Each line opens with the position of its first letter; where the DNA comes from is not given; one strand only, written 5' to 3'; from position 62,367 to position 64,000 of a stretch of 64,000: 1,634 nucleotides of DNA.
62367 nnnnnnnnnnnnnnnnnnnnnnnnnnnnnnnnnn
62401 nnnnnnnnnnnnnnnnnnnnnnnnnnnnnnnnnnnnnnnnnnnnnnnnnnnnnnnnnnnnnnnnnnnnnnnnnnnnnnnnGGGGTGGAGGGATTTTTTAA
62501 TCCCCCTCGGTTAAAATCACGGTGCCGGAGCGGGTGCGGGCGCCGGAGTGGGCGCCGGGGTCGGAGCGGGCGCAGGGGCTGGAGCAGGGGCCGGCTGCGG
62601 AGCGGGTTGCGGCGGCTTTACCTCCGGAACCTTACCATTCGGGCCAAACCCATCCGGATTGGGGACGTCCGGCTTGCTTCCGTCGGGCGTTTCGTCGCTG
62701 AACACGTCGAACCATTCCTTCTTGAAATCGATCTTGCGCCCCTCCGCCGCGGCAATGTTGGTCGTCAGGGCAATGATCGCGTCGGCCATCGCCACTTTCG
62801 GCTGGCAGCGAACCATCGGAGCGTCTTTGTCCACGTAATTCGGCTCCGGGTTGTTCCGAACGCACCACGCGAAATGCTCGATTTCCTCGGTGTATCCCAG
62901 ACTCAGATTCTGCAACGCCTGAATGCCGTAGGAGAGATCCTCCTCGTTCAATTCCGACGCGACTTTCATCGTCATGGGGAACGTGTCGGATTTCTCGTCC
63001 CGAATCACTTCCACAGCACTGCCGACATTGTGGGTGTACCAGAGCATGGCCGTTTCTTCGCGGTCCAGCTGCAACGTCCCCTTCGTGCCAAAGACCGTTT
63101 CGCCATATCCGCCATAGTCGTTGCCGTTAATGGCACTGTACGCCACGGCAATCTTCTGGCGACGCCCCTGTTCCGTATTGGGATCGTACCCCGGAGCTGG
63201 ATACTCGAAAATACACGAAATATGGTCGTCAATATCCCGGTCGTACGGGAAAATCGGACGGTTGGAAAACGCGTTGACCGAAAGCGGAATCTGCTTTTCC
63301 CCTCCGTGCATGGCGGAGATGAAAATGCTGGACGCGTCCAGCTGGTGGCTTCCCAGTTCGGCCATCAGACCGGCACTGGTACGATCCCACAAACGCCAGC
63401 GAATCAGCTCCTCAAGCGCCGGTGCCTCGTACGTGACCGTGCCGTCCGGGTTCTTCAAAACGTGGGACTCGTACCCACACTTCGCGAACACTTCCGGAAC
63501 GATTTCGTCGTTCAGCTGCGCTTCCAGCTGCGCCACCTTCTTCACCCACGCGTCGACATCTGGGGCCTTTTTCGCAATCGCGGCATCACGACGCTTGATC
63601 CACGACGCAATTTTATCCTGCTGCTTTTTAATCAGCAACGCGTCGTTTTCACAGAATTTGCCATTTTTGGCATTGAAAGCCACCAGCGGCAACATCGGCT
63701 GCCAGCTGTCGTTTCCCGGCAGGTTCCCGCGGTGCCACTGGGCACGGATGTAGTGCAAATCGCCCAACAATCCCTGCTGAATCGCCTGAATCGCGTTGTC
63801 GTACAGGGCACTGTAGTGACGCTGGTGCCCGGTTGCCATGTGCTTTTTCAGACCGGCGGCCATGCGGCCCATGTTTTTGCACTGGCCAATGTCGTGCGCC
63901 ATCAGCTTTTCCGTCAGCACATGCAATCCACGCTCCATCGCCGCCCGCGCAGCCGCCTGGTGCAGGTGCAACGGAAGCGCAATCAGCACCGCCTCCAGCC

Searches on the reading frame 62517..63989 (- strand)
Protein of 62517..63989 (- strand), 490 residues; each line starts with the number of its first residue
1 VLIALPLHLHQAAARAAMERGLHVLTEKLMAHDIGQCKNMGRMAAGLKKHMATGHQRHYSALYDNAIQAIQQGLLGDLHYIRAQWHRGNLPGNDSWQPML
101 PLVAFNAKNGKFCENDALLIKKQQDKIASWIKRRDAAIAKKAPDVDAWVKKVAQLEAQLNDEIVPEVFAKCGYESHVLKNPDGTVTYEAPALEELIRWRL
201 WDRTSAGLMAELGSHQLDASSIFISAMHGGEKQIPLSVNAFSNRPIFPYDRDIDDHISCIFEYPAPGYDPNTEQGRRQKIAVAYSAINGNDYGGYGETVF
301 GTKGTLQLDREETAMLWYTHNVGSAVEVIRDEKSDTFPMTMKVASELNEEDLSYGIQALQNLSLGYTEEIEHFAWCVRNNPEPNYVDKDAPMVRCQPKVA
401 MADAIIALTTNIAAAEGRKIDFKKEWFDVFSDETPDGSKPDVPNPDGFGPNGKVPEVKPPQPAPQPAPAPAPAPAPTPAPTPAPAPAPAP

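Call 76: search_protein_families(library=pfam, proteins=[window:62517-63989:-], max_evalue=0.001)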
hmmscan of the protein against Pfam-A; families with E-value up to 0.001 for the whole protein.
window:62517-63989:- (490 aa): 2 families
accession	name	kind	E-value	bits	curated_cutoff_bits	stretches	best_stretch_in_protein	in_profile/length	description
PF22725.1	GFO_IDH_MocA_C3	-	1.1e-06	29.1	27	0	192-306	28-123/124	GFO/IDH/MocA C-terminal domain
PF01408.29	GFO_IDH_MocA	-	8.9e-06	26.8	24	1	2-54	67-119/120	Oxidoreductase family, NAD-binding Rossmann fold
